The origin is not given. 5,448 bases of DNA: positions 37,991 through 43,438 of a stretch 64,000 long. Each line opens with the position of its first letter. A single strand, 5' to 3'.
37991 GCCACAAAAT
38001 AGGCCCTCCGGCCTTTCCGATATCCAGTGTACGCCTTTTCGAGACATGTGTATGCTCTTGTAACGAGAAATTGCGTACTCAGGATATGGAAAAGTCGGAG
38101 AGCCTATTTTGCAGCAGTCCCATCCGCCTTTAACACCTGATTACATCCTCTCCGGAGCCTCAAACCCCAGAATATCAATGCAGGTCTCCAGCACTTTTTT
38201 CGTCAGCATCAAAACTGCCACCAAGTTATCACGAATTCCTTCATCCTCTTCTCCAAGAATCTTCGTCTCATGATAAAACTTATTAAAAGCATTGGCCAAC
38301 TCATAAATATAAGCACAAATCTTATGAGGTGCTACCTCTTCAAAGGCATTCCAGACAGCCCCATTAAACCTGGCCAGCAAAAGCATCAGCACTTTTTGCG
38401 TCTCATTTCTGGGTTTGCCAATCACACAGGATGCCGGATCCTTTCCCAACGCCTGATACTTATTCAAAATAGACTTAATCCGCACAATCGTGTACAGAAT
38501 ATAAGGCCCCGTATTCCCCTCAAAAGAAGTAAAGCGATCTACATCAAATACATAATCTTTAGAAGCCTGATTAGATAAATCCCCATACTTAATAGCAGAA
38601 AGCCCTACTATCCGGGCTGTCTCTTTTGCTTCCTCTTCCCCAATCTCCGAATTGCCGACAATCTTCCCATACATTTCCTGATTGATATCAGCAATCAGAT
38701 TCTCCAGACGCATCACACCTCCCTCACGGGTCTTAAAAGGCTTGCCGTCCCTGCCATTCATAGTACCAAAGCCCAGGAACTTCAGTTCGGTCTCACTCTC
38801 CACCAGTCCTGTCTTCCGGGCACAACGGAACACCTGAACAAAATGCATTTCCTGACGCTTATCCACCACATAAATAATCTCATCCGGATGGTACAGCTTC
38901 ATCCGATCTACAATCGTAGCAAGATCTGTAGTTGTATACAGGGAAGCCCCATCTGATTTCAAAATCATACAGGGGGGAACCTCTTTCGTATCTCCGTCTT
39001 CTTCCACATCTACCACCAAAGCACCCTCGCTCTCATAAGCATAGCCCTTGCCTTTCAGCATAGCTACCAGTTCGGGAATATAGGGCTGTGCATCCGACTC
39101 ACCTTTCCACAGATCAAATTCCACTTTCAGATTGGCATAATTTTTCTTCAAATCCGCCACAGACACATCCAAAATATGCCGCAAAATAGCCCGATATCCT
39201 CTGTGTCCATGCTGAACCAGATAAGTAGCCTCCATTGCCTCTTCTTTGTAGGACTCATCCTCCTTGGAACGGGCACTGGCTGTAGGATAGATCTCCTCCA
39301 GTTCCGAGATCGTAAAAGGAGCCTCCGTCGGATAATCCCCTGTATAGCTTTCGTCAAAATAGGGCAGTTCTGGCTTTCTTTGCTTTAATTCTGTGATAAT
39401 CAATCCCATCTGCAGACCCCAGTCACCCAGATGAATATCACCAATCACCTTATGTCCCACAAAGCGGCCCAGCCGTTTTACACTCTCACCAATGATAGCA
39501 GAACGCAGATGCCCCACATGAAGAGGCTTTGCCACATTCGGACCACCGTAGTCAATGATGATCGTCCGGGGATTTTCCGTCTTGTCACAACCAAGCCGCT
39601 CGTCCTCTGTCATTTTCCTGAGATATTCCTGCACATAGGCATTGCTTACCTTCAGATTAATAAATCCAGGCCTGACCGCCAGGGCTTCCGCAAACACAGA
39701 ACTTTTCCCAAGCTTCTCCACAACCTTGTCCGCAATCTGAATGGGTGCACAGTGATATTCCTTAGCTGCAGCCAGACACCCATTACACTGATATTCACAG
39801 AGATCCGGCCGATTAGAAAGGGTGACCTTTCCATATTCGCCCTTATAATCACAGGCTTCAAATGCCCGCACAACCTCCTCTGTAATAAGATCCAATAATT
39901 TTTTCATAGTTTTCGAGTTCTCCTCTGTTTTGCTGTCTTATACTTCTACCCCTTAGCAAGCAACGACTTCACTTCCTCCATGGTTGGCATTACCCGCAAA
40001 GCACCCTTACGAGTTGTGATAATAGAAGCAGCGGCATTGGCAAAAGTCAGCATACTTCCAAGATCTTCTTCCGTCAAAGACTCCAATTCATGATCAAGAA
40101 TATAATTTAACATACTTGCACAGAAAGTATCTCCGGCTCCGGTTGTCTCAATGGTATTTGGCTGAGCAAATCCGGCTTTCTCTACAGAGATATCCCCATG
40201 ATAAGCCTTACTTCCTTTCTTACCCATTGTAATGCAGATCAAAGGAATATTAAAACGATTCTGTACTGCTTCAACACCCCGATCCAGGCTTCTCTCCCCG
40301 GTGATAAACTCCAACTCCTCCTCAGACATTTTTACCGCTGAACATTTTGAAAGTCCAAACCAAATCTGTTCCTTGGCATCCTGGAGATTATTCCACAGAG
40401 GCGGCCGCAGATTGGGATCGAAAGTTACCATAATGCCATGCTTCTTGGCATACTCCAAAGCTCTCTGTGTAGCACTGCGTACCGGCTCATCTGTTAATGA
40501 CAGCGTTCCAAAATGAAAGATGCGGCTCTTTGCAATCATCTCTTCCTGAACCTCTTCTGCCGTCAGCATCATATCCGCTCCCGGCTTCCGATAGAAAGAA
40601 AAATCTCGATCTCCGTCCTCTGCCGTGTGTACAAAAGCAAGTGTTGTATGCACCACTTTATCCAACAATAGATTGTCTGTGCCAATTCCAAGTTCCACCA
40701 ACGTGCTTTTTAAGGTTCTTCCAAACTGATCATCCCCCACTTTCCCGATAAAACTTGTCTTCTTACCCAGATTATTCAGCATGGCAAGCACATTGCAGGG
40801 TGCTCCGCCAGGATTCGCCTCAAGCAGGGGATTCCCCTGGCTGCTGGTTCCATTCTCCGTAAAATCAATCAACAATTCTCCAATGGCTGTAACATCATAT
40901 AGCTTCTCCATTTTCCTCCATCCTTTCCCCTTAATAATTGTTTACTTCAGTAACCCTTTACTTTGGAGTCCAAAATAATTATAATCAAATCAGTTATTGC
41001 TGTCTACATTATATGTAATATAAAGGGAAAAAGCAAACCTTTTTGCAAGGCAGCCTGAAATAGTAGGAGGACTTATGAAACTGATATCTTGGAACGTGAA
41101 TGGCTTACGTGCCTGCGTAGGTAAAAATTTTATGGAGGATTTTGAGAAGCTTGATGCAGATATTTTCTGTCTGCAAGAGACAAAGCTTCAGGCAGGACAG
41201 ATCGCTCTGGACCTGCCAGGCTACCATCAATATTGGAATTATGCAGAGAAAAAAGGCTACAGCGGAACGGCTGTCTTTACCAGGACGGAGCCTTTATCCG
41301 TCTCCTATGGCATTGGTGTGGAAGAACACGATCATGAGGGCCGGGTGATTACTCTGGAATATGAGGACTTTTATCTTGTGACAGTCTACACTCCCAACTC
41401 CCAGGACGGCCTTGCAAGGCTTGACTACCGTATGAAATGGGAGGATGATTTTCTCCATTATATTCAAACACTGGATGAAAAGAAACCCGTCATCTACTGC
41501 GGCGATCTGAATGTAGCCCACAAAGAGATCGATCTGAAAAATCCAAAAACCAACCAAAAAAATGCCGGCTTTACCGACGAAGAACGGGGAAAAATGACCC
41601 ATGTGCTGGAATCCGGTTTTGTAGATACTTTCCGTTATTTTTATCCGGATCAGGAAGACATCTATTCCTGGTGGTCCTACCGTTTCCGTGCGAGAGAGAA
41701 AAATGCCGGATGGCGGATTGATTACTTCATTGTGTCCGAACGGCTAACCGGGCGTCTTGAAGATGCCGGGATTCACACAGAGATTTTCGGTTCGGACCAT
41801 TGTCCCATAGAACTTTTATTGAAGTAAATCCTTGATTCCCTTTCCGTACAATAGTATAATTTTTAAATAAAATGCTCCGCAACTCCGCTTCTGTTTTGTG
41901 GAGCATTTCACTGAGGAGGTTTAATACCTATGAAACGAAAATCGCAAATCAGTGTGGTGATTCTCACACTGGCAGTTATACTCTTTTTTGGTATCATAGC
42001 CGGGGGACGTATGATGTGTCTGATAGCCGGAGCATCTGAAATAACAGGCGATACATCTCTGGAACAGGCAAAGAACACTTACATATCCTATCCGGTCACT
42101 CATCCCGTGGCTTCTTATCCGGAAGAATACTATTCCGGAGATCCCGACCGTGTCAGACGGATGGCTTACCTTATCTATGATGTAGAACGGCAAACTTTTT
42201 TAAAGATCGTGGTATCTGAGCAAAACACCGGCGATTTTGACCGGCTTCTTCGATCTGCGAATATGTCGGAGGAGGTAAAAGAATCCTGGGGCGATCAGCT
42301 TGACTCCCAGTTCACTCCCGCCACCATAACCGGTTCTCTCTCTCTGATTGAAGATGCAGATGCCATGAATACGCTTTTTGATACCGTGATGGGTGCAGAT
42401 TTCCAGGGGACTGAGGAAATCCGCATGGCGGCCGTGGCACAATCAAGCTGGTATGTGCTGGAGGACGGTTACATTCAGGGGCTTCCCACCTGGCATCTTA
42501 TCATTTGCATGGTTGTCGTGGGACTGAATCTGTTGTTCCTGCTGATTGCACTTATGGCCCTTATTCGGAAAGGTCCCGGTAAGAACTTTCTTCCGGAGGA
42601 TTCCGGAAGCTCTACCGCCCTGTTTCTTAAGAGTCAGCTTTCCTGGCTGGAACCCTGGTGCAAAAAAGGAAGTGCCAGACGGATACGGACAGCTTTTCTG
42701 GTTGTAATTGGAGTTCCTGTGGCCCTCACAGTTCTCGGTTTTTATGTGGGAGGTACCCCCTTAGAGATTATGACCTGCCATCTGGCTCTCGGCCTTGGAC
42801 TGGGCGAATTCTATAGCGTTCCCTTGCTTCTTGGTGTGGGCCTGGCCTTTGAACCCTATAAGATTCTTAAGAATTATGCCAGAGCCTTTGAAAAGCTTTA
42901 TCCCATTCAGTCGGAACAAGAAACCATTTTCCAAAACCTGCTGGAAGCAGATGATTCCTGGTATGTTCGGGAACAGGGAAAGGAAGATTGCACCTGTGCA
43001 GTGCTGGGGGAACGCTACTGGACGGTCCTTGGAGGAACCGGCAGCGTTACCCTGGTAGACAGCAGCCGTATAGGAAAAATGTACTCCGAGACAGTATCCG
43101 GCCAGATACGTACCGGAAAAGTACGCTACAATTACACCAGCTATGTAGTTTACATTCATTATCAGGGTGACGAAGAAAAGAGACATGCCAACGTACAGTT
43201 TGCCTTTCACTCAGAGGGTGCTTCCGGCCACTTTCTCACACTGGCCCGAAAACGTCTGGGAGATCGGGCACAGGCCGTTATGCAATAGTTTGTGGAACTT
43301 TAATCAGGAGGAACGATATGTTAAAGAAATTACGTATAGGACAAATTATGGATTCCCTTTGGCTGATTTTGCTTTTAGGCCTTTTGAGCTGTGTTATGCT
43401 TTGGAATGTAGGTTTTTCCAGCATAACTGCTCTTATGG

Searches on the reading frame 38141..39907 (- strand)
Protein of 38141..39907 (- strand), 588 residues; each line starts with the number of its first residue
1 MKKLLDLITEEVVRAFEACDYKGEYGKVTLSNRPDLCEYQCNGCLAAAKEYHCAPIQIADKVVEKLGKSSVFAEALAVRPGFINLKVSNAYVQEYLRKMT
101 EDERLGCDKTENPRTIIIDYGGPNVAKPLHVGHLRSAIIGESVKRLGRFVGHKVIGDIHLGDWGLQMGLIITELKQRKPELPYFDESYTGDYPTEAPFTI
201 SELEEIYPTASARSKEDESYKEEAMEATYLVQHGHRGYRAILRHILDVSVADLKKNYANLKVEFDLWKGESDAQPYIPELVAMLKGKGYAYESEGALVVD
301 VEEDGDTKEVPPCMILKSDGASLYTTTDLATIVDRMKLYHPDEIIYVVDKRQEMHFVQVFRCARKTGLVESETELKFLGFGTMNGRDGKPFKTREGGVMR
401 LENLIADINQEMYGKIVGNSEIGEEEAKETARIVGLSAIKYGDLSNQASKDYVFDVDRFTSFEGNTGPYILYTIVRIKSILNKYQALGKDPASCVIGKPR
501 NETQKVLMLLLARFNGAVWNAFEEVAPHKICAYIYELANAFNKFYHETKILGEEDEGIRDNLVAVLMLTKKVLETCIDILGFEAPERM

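Call 78: search_protein_families(library=pfam, proteins=[window:38141-39907:-], max_evalue=0.00001)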
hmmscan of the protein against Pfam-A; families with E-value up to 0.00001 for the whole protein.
window:38141-39907:- (588 aa): 3 families
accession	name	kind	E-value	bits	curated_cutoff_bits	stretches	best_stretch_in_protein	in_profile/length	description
PF00750.26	tRNA-synt_1d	-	5.4e-83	279.3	23.3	1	104-455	10-348/349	tRNA synthetases class I (R), catalytic domain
PF05746.21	DALR_1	-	3.6e-28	98.4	22.3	1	470-588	1-117/117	DALR anticodon binding domain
PF03485.21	Arg_tRNA_synt_N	-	1.9e-13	51.3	21.5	1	7-86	6-84/85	Arginyl tRNA synthetase N terminal domain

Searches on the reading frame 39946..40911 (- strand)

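Call 78: search_protein_families(library=pfam, proteins=[window:39946-40911:-], max_evalue=0.00001)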
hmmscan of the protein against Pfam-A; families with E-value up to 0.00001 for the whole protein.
window:39946-40911:- (321 aa): 1 family
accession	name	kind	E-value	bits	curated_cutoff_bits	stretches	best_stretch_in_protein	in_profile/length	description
PF00294.29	PfkB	-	5.2e-53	180.8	25.8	1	7-310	4-301/302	pfkB family carbohydrate kinase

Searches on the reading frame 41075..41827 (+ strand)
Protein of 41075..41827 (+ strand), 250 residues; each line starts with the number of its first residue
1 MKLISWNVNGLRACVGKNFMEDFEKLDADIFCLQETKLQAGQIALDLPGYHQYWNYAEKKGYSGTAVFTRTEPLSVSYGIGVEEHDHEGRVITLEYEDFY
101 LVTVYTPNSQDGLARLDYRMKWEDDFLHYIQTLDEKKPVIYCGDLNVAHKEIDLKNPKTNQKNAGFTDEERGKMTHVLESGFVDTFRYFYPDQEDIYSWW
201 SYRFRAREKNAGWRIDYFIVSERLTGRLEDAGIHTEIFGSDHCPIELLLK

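Call 78: search_protein_families(library=pfam, proteins=[window:41075-41827:+], max_evalue=0.00001)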
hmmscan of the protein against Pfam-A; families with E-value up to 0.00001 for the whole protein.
window:41075-41827:+ (250 aa): 1 family
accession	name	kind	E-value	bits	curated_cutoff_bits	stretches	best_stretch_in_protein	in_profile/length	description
PF03372.29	Exo_endo_phos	-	2.4e-33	116.1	24.5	1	4-242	1-225/225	Endonuclease/Exonuclease/phosphatase family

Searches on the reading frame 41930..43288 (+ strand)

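Call 78: search_protein_families(library=pfam, proteins=[window:41930-43288:+], max_evalue=0.00001)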
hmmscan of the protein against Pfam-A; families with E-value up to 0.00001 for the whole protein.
window:41930-43288:+ (452 aa): 1 family
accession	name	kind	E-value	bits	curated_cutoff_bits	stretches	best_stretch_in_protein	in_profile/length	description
PF20456.3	DUF6709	-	2.1e-16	60.3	27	1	4-219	10-217/339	Family of unknown function (DUF6709)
